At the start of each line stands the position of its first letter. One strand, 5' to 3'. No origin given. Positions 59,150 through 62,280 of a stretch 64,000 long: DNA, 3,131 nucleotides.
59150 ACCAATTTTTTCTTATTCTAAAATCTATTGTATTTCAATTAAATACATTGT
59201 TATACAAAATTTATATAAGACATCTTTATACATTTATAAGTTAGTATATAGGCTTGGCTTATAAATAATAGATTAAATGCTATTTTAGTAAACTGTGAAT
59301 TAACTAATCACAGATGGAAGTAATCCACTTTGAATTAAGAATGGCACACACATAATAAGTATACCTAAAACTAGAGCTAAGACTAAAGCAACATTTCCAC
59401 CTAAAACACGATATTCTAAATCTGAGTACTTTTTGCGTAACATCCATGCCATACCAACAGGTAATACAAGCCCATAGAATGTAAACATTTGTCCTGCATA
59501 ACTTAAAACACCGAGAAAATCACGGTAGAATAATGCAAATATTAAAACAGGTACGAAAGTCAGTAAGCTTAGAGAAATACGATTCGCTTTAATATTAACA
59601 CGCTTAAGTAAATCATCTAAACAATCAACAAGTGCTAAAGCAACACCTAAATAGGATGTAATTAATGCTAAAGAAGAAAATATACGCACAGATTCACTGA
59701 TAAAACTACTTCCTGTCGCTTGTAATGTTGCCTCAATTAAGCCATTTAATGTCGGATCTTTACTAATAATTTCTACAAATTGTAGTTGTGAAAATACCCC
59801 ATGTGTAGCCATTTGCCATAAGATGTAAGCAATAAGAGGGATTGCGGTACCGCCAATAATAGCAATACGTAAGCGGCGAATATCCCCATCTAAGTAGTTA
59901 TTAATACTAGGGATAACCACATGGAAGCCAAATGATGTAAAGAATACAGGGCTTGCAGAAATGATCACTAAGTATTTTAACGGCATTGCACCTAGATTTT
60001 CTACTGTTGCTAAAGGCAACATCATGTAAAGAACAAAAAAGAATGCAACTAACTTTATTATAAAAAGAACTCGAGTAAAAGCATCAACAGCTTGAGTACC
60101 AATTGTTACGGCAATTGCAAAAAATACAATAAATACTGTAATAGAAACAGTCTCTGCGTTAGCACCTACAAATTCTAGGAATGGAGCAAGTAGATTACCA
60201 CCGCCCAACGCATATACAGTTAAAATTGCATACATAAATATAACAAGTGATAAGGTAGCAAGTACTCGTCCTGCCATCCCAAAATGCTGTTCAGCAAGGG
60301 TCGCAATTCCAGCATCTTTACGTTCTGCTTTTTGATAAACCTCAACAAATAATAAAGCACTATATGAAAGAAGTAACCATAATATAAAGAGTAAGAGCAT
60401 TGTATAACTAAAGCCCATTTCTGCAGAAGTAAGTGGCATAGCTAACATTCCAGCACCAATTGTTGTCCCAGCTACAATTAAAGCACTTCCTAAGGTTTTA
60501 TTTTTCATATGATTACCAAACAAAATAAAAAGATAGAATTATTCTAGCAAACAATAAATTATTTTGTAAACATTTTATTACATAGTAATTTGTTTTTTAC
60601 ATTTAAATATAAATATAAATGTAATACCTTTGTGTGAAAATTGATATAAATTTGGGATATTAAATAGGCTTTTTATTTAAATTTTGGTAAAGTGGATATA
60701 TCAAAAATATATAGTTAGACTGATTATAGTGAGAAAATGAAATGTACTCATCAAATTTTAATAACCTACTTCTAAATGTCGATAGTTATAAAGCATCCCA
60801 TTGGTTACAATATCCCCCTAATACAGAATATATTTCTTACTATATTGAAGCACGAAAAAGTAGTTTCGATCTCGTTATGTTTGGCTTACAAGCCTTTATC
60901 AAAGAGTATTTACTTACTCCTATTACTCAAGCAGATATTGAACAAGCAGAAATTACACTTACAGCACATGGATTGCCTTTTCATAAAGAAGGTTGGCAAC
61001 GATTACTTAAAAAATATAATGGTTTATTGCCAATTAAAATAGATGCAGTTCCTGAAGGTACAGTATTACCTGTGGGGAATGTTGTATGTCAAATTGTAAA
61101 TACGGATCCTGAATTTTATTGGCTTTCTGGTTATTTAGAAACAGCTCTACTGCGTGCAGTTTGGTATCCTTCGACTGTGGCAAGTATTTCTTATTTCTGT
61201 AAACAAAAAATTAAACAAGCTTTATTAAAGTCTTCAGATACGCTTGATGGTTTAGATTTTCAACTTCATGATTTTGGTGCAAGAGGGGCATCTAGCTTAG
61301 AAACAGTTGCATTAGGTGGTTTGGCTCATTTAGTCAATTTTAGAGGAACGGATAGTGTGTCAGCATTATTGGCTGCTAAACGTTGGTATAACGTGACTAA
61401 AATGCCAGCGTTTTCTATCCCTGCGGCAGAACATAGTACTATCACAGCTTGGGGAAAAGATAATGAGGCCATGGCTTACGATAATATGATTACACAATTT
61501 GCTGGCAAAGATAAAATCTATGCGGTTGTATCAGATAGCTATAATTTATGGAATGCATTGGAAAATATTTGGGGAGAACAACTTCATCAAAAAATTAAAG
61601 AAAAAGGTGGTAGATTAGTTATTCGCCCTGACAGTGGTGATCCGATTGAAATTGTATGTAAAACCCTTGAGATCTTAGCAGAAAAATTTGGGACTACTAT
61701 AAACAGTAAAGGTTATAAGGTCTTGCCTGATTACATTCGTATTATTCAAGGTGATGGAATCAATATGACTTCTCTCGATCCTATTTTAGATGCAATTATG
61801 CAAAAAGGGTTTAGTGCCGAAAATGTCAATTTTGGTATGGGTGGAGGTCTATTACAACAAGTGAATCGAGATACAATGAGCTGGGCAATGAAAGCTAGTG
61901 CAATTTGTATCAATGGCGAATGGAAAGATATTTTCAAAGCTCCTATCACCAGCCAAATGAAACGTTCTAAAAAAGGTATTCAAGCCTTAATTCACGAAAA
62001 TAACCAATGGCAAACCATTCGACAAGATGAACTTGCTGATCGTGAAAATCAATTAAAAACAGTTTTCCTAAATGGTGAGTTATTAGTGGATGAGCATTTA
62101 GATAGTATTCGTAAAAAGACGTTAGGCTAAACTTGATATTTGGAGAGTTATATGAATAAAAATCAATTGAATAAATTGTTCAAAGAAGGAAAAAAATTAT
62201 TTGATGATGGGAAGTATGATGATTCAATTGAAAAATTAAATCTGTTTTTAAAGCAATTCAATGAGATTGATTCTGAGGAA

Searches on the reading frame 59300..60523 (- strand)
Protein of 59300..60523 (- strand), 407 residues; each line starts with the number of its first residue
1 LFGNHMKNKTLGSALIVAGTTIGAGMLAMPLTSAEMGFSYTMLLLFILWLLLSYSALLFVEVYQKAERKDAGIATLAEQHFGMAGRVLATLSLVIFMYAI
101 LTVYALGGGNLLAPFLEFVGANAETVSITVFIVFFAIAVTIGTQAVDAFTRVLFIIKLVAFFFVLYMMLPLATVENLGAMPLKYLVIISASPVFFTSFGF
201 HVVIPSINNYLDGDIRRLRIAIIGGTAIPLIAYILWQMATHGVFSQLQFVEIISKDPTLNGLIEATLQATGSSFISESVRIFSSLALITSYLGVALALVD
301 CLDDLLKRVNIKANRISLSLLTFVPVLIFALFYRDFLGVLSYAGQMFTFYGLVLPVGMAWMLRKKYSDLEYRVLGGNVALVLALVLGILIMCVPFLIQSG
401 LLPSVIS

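Call 62: search_protein_families(library=pfam, proteins=[window:59300-60523:-], max_evalue=0.00001)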
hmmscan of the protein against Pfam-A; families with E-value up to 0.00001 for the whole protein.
window:59300-60523:- (407 aa): 2 families
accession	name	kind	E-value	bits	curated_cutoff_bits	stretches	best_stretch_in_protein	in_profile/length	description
PF03222.19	Trp_Tyr_perm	-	2.8e-112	376.2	22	1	6-393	1-392/393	Tryptophan/tyrosine permease family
PF01490.24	Aa_trans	-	2.3e-06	27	25.6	0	10-367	5-377/410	Transmembrane amino acid transporter protein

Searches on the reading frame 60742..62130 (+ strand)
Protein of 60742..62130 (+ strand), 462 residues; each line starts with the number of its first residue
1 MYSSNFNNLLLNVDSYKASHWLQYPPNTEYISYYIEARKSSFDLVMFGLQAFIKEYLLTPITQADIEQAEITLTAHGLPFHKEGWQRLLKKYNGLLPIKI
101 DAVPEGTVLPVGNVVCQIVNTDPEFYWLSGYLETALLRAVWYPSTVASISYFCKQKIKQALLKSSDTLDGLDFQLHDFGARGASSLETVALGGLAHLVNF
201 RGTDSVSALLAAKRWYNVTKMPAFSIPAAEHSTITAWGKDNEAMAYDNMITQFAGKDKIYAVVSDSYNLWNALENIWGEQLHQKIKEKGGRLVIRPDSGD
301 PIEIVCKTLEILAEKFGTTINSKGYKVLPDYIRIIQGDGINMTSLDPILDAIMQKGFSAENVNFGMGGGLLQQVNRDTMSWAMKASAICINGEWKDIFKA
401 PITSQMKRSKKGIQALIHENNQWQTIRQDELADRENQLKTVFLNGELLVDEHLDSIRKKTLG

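Call 8: search_protein_families(library=pfam, proteins=[window:60742-62130:+], max_evalue=1)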
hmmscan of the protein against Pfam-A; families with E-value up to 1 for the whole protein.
window:60742-62130:+ (462 aa): 2 families
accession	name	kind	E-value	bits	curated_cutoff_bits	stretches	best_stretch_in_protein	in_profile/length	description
PF04095.22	NAPRTase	-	8.5e-64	216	20.8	1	173-445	1-238/239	Nicotinate phosphoribosyltransferase (NAPRTase) family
PF18127.6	NAMPT_N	-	1.5e-23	83.3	25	1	8-100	1-98/98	Nicotinamide phosphoribosyltransferase, N-terminal domain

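Call 9: search_protein_families(library=ncbifam, proteins=[window:60742-62130:+], max_evalue=1)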
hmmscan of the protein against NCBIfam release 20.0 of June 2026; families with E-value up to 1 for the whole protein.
window:60742-62130:+ (462 aa): 3 families
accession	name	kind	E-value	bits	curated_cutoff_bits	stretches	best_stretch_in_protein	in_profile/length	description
NF006629.0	PRK09198.1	equivalog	3.5e-198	659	405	1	5-460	3-461/465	nicotinate phosphoribosyltransferase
NF009131.0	PRK12484.1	equivalog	2.4e-05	23.2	330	1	99-312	93-274/455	nicotinate phosphoribosyltransferase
NF006415.0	PRK08662.1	equivalog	0.14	10.8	243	1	96-159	68-127/381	nicotinate phosphoribosyltransferase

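Call 39: find_encoding_contigs(protein=window:60742-62130:+, flank=10000, max_places=4)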
Protein window:60742-62130:+ (462 aa): no gene with exactly this product is on record in the collection.
